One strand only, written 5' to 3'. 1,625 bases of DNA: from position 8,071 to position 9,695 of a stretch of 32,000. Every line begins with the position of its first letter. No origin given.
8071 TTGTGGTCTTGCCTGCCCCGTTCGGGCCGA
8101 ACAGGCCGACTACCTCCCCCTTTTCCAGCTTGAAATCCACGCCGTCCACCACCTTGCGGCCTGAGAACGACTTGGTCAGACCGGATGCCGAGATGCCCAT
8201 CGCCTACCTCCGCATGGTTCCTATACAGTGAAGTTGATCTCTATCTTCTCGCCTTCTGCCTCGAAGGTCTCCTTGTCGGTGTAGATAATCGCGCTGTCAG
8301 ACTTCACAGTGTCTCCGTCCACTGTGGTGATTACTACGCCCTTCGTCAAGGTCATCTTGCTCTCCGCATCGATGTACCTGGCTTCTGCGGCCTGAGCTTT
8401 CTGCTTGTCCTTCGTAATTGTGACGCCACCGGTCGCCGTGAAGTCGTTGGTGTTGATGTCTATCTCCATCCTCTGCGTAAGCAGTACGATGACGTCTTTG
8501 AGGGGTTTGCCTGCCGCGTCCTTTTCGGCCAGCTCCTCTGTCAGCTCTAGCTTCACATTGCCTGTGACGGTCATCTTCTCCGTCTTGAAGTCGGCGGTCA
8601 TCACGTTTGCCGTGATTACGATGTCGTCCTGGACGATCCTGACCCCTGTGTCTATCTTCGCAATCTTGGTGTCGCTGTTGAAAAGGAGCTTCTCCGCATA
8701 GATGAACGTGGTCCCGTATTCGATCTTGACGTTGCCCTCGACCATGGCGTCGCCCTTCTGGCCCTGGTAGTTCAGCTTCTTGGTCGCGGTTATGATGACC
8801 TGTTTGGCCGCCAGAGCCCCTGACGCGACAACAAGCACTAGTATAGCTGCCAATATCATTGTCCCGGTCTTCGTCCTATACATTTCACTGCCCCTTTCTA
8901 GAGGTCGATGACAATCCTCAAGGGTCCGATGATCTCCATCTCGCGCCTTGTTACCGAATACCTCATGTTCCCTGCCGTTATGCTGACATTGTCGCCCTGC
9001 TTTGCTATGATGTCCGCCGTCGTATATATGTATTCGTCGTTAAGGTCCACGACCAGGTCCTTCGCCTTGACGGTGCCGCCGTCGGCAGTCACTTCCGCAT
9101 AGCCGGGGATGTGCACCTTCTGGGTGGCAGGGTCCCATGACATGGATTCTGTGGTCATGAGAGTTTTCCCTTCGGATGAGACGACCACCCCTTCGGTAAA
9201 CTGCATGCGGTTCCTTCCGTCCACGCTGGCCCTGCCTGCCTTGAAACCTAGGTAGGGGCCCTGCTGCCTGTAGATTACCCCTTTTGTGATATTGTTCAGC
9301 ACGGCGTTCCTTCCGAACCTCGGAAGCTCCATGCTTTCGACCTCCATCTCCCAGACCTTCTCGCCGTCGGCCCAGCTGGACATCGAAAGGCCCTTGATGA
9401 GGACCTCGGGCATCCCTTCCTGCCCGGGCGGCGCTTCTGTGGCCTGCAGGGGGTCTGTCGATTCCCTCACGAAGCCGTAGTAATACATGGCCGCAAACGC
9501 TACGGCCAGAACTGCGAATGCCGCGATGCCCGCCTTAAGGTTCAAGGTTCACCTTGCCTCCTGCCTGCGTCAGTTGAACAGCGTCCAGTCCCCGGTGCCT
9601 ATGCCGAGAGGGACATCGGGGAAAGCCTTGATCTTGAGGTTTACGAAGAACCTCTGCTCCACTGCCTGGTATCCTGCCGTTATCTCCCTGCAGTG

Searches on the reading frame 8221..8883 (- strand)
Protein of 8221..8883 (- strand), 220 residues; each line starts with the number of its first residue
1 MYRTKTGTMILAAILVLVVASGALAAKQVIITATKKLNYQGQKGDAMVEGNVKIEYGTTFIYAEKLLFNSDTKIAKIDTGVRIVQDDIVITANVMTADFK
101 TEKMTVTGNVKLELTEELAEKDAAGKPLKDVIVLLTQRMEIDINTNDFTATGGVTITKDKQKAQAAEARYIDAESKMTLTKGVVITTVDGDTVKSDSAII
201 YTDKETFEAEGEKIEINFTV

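Call 6: search_protein_families(library=pfam, proteins=[window:8221-8883:-], max_evalue=10)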
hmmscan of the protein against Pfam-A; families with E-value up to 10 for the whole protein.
window:8221-8883:- (220 aa): 5 families
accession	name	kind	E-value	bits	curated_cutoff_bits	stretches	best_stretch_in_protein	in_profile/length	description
PF06835.18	LptC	-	1.3e-09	38.4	21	3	49-111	104-171/175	Lipopolysaccharide-assembly, LptC-related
PF03968.19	LptD_N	-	9.9e-09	35.9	20.4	2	81-205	22-112/113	LptA/(LptD N-terminal domain) LPS transport protein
PF13100.11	OstA_2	-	2e-07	31.2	21.2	2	34-113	70-149/158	OstA-like protein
PF24078.1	Beta-sol_PIC_HAP1_IgA0_2nd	-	0.045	14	27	1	42-120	18-86/173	PIC/HAP1/IgA0 second beta-solenoid repeat region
PF12576.13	DUF3754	-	0.12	12.7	27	1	5-44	85-124/137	Protein of unknown function (DUF3754)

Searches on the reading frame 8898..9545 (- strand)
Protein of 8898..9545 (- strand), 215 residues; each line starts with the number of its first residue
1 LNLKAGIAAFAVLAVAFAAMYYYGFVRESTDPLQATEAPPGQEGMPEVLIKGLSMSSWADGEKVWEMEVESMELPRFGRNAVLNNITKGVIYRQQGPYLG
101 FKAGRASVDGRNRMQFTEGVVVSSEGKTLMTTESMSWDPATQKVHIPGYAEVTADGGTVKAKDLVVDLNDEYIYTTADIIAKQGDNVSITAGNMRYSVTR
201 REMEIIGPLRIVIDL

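Call 6: search_protein_families(library=pfam, proteins=[window:8898-9545:-], max_evalue=10)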
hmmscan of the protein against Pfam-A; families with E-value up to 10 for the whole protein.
window:8898-9545:- (215 aa): 1 family
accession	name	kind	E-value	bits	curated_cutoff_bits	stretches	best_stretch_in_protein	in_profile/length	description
PF06835.18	LptC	-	6.9e-11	42.5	21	2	12-156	2-147/175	Lipopolysaccharide-assembly, LptC-related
